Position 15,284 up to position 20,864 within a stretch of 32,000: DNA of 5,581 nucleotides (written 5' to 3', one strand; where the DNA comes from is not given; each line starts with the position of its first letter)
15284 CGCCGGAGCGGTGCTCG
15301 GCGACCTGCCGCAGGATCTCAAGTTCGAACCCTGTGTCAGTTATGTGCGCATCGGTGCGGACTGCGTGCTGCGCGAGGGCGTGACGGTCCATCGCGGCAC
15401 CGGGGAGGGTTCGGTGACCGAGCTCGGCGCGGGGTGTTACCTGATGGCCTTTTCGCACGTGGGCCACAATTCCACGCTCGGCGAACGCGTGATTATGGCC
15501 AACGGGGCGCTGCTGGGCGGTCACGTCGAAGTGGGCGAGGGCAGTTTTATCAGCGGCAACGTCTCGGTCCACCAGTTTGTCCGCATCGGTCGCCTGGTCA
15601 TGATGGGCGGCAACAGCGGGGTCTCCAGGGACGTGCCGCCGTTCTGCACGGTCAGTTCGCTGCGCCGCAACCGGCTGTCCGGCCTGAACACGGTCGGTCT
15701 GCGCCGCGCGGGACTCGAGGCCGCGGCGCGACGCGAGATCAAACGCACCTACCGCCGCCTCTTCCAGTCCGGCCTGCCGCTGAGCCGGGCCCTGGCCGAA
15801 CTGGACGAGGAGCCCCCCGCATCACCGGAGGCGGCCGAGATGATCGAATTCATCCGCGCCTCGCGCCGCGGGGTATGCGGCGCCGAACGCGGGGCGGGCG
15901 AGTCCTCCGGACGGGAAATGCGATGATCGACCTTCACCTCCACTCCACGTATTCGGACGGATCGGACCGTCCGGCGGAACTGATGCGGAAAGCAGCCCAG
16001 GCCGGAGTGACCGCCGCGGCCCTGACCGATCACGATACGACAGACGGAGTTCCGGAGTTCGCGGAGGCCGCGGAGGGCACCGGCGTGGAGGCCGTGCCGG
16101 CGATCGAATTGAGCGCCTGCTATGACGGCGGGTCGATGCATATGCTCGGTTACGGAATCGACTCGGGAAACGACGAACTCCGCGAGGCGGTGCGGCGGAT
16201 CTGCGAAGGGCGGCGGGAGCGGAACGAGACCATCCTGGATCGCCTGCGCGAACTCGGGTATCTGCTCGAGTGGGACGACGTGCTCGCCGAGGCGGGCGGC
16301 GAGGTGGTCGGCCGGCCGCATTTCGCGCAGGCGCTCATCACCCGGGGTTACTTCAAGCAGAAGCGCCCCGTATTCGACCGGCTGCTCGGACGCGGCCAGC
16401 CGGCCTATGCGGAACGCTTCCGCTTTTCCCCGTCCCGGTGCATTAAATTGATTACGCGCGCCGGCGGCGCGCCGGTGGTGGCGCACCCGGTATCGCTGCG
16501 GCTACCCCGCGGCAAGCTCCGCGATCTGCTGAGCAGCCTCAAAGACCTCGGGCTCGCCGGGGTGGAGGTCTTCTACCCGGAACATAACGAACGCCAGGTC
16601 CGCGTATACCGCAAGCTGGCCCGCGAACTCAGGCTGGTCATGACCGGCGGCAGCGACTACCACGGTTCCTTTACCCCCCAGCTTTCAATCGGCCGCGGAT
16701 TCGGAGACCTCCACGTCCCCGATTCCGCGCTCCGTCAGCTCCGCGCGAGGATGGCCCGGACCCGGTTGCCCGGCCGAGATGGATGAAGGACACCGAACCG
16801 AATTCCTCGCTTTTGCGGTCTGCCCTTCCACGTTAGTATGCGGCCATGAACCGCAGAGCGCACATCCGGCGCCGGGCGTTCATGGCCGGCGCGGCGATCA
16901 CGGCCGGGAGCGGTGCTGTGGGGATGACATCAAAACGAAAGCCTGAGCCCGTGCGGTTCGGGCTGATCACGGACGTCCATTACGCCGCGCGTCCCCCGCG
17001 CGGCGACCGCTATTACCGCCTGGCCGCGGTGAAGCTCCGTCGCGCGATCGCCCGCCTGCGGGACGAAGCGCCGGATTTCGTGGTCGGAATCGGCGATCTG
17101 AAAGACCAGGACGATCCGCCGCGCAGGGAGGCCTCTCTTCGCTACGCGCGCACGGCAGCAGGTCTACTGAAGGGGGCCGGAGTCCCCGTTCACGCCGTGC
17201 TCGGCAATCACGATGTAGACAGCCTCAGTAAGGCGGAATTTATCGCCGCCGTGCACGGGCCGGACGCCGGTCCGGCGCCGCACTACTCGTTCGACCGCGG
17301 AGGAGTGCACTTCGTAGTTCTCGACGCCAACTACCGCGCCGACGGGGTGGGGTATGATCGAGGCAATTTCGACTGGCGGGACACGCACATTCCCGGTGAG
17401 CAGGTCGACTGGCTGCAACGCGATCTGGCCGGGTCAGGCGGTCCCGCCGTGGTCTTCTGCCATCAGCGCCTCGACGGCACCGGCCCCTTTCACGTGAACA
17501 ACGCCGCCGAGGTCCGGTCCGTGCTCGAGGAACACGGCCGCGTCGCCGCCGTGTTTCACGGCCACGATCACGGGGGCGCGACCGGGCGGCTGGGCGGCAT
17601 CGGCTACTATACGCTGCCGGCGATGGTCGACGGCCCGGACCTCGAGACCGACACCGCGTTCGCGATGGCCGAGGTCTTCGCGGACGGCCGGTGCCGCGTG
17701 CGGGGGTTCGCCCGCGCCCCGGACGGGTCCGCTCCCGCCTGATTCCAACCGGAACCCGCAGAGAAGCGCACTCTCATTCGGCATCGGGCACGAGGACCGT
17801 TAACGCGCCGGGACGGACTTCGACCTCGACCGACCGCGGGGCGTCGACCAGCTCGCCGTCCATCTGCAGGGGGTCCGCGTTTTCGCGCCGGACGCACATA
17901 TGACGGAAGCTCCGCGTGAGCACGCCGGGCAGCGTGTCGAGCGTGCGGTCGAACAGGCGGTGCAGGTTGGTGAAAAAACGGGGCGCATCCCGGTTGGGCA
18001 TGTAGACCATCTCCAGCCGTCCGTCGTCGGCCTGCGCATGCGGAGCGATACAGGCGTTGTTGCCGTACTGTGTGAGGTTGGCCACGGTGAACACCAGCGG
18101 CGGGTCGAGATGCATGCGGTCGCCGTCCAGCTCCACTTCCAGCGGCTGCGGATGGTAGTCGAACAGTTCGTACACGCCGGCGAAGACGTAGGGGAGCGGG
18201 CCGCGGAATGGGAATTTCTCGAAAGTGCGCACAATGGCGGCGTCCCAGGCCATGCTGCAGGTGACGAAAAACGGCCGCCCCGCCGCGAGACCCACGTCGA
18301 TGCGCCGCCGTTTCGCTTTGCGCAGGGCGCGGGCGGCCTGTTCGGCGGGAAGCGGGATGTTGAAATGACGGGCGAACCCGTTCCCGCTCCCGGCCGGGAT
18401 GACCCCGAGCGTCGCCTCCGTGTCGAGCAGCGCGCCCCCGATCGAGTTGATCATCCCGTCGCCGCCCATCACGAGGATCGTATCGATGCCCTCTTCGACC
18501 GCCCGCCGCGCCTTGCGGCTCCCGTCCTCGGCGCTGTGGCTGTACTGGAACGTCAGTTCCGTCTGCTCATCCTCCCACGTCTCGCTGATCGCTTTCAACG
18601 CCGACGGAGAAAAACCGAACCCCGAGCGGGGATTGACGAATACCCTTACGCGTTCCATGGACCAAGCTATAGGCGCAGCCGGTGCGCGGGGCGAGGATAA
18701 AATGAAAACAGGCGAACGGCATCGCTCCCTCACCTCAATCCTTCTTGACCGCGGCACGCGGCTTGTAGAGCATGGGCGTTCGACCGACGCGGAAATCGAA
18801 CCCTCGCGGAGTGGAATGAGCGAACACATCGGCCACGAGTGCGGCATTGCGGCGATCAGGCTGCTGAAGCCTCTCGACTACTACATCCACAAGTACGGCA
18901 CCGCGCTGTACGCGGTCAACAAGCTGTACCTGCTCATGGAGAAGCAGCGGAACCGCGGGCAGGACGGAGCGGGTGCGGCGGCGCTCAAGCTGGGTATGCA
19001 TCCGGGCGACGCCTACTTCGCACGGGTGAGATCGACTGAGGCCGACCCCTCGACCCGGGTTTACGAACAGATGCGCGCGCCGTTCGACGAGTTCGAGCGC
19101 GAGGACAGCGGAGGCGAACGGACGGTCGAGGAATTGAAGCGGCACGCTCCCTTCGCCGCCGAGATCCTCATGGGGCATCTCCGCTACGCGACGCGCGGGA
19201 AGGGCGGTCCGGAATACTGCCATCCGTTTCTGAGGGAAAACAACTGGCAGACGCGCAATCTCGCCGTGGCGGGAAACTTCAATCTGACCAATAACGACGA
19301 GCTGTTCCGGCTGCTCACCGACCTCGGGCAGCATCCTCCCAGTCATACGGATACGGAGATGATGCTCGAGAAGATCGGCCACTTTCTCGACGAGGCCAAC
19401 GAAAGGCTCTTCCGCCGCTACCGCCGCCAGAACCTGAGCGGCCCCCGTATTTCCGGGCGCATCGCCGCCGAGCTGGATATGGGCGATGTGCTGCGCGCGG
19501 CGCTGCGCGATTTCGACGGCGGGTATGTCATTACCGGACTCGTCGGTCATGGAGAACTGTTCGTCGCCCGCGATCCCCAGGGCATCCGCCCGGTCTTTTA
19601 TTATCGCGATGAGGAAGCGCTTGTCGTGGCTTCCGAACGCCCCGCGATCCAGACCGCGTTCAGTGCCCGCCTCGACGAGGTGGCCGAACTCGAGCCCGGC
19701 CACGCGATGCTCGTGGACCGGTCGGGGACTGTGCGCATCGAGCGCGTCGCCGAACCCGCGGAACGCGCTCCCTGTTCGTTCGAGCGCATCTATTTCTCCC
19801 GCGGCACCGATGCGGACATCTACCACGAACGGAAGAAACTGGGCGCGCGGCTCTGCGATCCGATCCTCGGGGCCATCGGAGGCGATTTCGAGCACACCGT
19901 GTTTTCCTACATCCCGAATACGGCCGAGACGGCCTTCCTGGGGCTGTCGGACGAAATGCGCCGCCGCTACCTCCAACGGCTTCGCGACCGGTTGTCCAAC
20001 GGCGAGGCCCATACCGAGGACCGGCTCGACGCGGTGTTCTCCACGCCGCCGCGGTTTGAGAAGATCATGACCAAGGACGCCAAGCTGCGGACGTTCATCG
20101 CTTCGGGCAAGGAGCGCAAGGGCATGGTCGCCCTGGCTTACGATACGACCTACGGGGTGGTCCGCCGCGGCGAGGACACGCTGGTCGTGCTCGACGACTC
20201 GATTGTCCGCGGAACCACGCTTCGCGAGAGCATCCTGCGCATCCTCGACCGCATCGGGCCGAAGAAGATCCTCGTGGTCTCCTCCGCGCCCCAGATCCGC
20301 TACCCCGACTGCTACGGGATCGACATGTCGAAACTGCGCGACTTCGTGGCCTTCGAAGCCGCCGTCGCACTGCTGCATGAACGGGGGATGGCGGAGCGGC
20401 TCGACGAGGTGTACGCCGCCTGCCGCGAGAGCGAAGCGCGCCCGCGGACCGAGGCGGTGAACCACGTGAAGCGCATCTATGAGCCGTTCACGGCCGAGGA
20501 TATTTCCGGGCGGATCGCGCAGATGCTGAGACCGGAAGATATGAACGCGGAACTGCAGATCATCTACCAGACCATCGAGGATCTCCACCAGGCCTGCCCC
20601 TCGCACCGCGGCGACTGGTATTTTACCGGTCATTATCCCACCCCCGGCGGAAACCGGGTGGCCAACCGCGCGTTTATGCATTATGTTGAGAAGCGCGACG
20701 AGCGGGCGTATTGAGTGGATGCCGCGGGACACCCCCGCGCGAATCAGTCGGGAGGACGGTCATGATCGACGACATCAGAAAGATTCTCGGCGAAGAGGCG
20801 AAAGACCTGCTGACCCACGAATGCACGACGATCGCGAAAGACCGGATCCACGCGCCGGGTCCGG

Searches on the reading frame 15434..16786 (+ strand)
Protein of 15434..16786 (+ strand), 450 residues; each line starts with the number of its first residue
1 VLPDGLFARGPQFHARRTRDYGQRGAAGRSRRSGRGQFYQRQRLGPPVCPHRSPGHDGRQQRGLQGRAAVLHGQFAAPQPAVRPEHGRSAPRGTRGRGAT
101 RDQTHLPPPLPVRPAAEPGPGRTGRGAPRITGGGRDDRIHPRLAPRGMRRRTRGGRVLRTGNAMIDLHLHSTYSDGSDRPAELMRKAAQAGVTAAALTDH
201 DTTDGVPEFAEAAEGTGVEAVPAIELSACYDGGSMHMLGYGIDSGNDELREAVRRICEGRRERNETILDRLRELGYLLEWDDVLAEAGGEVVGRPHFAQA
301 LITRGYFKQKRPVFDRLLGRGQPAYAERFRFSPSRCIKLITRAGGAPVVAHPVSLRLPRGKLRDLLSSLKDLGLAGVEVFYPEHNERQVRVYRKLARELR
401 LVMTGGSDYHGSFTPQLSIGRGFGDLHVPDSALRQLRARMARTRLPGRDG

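Call 7: search_protein_families(library=pfam, proteins=[window:15434-16786:+], max_evalue=0.001)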
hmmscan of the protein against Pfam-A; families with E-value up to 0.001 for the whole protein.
window:15434-16786:+ (450 aa): 1 family
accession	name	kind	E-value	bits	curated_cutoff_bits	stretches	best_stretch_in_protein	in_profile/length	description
PF02811.25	PHP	-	1.9e-12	48.3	26.4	1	166-229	1-66/164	PHP domain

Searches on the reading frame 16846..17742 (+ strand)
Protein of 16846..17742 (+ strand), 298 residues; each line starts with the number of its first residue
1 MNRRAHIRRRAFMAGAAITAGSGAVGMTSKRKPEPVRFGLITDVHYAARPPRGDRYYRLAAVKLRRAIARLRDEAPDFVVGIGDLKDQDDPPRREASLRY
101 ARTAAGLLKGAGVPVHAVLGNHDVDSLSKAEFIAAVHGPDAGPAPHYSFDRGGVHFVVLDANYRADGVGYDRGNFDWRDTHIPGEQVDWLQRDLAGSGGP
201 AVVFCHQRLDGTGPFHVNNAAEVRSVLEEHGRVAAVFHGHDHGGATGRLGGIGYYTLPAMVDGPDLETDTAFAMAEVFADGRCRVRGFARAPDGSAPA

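Call 7: search_protein_families(library=pfam, proteins=[window:16846-17742:+], max_evalue=0.001)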
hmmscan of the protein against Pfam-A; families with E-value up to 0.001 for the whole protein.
window:16846-17742:+ (298 aa): 2 families
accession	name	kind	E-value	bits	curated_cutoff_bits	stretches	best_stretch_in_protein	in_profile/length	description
PF00149.33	Metallophos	-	2.1e-13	51.6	21.5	1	37-243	2-190/191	Calcineurin-like phosphoesterase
PF12850.12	Metallophos_2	-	9.6e-07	29.4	27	1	37-243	2-118/154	Calcineurin-like phosphoesterase superfamily domain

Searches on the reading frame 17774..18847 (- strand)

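Call 7: search_protein_families(library=pfam, proteins=[window:17774-18847:-], max_evalue=0.001)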
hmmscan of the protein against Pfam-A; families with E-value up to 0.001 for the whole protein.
window:17774-18847:- (357 aa): 2 families
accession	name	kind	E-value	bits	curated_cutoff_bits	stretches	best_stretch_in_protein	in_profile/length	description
PF00781.29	DAGK_cat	-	4.8e-28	97.7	23.6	1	66-186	1-123/125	Diacylglycerol kinase catalytic domain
PF19279.4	YegS_C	-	3.1e-19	69.7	27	1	200-353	6-158/158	YegS C-terminal NAD kinase beta sandwich-like domain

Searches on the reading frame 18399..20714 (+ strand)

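Call 7: search_protein_families(library=pfam, proteins=[window:18399-20714:+], max_evalue=0.001)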
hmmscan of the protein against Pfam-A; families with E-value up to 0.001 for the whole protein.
window:18399-20714:+ (771 aa): 3 families
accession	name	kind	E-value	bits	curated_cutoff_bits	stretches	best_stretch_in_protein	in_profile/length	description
PF13522.11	GATase_6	-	5.7e-10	39.8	27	1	253-326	9-77/130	Glutamine amidotransferase domain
PF13537.11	GATase_7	-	9.9e-10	38.9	25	1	367-418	69-122/123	Glutamine amidotransferase domain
PF13230.11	GATase_4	-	2.4e-06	27.1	23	1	236-330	53-141/272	Glutamine amidotransferases class-II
